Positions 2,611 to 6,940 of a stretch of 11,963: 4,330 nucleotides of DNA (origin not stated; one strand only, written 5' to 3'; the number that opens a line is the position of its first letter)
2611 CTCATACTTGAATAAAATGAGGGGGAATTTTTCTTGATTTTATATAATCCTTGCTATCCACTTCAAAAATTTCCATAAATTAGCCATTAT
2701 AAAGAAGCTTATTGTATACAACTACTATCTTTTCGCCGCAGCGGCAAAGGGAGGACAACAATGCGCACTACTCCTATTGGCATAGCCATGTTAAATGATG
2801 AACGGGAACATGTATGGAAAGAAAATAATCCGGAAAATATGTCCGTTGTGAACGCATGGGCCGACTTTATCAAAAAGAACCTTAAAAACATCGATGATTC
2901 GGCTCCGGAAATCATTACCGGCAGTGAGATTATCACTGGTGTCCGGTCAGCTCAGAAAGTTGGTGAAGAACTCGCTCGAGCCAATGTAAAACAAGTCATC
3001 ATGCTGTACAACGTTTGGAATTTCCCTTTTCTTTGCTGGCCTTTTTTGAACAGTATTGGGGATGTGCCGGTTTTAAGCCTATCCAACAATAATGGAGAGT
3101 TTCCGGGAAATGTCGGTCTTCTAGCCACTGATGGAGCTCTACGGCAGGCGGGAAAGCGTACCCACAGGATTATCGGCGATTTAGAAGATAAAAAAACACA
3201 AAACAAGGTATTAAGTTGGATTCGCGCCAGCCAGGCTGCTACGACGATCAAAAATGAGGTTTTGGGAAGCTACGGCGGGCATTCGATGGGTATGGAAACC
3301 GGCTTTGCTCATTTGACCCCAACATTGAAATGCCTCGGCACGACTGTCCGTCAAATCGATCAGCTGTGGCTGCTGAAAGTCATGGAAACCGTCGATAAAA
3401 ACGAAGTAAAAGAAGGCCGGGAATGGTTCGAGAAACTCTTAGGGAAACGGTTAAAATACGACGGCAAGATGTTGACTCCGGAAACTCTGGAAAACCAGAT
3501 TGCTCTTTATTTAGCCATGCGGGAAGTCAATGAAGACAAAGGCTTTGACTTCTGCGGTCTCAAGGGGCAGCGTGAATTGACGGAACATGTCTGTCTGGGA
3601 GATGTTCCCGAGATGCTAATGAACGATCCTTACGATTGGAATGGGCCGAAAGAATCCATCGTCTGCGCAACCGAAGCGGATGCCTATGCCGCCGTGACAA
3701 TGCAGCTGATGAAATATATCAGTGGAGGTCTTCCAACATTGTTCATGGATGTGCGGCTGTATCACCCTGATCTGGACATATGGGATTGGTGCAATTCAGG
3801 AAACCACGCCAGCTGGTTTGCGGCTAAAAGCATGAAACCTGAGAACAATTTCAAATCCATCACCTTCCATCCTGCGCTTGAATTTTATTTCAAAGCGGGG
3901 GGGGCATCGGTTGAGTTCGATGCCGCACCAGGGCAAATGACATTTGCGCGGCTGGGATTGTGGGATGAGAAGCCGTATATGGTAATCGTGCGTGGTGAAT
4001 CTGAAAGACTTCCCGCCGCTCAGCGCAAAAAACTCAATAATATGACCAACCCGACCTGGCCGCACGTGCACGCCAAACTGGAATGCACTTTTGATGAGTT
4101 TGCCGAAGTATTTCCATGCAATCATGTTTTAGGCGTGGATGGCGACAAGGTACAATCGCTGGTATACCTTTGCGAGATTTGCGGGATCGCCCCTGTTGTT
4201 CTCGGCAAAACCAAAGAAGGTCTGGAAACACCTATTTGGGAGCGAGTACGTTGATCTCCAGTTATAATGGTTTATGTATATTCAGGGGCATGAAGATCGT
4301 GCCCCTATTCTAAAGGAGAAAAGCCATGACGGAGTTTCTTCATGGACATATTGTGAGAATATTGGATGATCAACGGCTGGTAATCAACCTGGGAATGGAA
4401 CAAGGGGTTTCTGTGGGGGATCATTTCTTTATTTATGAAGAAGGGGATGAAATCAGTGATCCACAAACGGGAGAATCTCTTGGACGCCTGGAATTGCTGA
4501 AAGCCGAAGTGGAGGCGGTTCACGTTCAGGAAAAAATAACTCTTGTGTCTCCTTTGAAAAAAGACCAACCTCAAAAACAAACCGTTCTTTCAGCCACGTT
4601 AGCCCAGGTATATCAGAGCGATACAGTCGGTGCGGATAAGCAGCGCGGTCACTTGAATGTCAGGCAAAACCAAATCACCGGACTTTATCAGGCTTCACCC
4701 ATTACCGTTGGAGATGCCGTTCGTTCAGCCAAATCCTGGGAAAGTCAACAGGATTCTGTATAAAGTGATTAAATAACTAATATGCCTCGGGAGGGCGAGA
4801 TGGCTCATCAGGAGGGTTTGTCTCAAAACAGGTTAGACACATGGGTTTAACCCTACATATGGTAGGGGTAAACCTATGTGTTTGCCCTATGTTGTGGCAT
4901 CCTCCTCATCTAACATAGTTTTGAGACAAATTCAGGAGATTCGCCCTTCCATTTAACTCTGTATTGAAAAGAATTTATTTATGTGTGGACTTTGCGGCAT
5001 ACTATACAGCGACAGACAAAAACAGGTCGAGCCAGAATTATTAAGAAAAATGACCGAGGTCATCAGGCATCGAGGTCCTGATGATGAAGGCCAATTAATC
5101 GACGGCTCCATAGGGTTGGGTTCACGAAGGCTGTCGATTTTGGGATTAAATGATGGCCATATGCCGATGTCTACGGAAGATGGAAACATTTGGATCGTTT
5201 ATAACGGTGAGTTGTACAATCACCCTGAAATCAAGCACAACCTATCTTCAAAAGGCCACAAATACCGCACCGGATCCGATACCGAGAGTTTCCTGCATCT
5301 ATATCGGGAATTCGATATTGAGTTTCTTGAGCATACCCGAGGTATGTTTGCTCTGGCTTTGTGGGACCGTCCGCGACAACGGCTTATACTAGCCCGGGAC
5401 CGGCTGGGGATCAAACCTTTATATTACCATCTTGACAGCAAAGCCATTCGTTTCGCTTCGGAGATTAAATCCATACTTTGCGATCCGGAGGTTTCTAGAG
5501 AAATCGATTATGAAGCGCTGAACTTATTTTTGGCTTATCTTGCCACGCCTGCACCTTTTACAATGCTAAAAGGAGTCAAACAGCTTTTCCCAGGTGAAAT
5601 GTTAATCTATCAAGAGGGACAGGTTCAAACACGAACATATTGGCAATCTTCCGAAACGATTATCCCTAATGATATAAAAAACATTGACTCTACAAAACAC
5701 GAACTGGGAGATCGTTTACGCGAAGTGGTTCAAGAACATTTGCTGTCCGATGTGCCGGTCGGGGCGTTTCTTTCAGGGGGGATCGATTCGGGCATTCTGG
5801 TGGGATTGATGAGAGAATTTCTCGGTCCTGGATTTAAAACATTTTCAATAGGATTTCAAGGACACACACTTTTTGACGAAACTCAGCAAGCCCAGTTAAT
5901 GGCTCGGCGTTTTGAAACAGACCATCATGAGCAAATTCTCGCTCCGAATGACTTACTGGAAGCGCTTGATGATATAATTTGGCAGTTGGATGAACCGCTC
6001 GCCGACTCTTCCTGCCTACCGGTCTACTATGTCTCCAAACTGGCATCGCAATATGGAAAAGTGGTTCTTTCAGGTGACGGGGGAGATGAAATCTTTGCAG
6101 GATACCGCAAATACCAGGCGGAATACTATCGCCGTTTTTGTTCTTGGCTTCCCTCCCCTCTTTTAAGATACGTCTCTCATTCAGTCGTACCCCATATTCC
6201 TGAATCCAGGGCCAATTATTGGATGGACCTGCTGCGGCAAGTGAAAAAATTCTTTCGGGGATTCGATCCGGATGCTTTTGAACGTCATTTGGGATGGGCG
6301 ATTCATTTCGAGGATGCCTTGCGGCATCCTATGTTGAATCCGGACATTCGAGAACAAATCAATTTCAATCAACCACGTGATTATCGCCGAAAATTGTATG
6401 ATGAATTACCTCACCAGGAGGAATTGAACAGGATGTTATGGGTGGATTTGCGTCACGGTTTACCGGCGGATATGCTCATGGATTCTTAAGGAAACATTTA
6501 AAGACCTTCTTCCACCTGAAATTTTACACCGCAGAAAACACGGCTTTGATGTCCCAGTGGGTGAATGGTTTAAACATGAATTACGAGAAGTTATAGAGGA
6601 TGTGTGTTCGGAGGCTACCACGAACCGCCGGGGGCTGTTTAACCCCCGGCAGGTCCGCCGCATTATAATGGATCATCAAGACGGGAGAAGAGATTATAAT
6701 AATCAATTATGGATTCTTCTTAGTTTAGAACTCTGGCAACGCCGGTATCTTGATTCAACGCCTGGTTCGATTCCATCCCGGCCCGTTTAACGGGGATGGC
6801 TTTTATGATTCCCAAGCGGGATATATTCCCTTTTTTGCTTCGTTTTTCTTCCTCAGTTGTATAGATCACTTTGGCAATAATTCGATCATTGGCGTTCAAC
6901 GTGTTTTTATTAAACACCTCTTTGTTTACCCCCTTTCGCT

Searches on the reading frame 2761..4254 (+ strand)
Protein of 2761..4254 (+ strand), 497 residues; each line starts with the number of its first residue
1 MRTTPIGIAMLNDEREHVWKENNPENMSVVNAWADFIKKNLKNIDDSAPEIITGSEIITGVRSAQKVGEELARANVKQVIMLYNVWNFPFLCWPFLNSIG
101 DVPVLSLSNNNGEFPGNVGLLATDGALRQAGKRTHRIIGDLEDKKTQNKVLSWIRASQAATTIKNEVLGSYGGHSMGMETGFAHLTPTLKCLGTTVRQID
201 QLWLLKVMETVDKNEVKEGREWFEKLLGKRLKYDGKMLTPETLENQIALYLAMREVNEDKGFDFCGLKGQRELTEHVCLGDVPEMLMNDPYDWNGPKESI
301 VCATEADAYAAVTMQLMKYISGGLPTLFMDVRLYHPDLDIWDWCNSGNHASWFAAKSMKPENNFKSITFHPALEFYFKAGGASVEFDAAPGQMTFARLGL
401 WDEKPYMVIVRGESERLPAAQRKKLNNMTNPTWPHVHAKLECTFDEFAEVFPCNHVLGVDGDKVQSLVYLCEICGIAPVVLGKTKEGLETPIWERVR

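Call 3: search_protein_families(library=pfam, proteins=[window:2761-4254:+], max_evalue=0.01)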
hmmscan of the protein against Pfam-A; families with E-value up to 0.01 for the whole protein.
window:2761-4254:+ (497 aa): 3 families
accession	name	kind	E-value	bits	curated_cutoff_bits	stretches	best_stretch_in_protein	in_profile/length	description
PF07881.17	Fucose_iso_N1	-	2.3e-38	132.1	28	1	4-165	2-169/169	L-fucose isomerase, first N-terminal domain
PF02952.23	Fucose_iso_C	-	2.2e-27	95.9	29.3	1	344-477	2-138/143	L-fucose isomerase, C-terminal domain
PF07882.17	Fucose_iso_N2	-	4.4e-14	52.9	22.3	1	264-321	122-179/180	L-fucose isomerase, second N-terminal domain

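Call 4: search_protein_families(library=ncbifam, proteins=[window:2761-4254:+], max_evalue=0.01)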
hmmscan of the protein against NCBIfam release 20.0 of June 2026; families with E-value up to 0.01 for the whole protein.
window:2761-4254:+ (497 aa): 3 families
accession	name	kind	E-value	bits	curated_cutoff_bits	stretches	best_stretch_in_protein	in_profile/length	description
NF008220.0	PRK10991.1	equivalog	3.7e-35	121.5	775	3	258-335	288-366/591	L-fucose isomerase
TIGR01089.1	fucI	equivalog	8e-32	110.4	850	3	265-335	294-363/587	L-fucose isomerase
NF048012.1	SlpQosIsomSftI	equivalog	0.00012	21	700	0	298-414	276-382/443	sulfoquinovose isomerase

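Call 39: find_homologous_proteins(query=window:2761-4254:+, max_evalue=1e-20)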
Query window:2761-4254:+ (497 aa): 895 proteins with E <= 1e-20 among 8000 candidates; the best 120 are listed.
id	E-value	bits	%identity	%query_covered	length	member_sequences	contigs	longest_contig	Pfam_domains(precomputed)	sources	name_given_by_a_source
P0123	0.0e+0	1173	100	100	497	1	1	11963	PF02952.24,PF07881.18,PF07882.18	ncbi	-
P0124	0.0e+0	1060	89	100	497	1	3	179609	PF02952.24,PF07881.18,PF07882.18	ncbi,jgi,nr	ncbi:MAG: fucose isomerase [Candidatus Omnitrophota bacterium]|jgi:L-fucose isomerase|nr:MAG: fucose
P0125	0.0e+0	1048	87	100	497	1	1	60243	PF02952.24,PF07881.18,PF07882.18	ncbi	-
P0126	0.0e+0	1009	84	100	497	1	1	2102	PF02952.24,PF07881.18,PF07882.18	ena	-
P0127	2.1e-297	1005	84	100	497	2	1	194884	PF02952.24,PF07881.18,PF07882.18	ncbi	-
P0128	3.5e-295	998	82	100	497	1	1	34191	PF02952.24,PF07881.18,PF07882.18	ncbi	ncbi:MAG: fucose isomerase [Candidatus Omnitrophota bacterium]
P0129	2.3e-293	992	83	100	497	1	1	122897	PF02952.24,PF07881.18,PF07882.18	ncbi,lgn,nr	ncbi:MAG: hypothetical protein GC154_17725 [bacterium]|nr:hypothetical protein [bacterium]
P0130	6.0e-292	987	83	100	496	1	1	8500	PF02952.24,PF07881.18,PF07882.18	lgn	-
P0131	1.0e-291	986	81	100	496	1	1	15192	PF02952.24,PF07881.18,PF07882.18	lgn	-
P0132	5.9e-290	981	81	100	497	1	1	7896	PF02952.24,PF07881.18,PF07882.18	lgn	-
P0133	7.0e-290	980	81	100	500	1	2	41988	PF02952.24,PF07881.18,PF07882.18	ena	-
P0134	1.7e-289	979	81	100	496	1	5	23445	PF02952.24,PF07881.18,PF07882.18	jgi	jgi:L-fucose/D-arabinose isomerase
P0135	1.8e-289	979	82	100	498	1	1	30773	PF02952.24,PF07881.18,PF07882.18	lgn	-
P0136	1.0e-288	977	82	100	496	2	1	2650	PF02952.24,PF07881.18,PF07882.18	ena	-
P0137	2.1e-288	976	81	100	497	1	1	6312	PF02952.24,PF07881.18,PF07882.18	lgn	-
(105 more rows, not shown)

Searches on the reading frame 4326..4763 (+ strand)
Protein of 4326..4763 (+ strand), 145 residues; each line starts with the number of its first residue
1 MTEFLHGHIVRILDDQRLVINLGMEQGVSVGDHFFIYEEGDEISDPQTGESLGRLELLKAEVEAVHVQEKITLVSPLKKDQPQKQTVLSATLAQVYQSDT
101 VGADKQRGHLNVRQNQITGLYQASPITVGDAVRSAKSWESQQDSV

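Call 3: search_protein_families(library=pfam, proteins=[window:4326-4763:+], max_evalue=0.01)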
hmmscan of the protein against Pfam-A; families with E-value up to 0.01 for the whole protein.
window:4326-4763:+ (145 aa): 1 family
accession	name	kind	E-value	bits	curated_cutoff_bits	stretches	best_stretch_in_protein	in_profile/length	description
PF16538.11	FlgT_C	-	2.8e-06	28.1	27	1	15-72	1-56/77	Flagellar assembly protein T, C-terminal domain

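Call 4: search_protein_families(library=ncbifam, proteins=[window:4326-4763:+], max_evalue=0.01)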
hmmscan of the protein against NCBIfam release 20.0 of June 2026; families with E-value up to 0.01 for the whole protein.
window:4326-4763:+ (145 aa): 0 families

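Call 46: search_protein_families(library=padloc, proteins=[window:4326-4763:+], max_evalue=0.01)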
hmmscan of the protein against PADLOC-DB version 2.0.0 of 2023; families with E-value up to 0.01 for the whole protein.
window:4326-4763:+ (145 aa): 0 families

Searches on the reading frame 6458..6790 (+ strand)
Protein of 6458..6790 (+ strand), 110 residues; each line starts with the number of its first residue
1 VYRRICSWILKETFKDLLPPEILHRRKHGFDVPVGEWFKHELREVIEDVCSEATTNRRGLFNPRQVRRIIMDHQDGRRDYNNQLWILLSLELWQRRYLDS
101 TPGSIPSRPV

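Call 45: search_protein_families(library=pfam, proteins=[window:6458-6790:+], max_evalue=0.01)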
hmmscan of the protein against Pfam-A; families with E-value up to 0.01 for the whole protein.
window:6458-6790:+ (110 aa): 1 family
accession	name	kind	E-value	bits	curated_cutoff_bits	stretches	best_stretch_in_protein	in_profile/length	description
PF00733.27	Asn_synthase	-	7.5e-23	82.2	21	1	8-95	266-354/354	Asparagine synthase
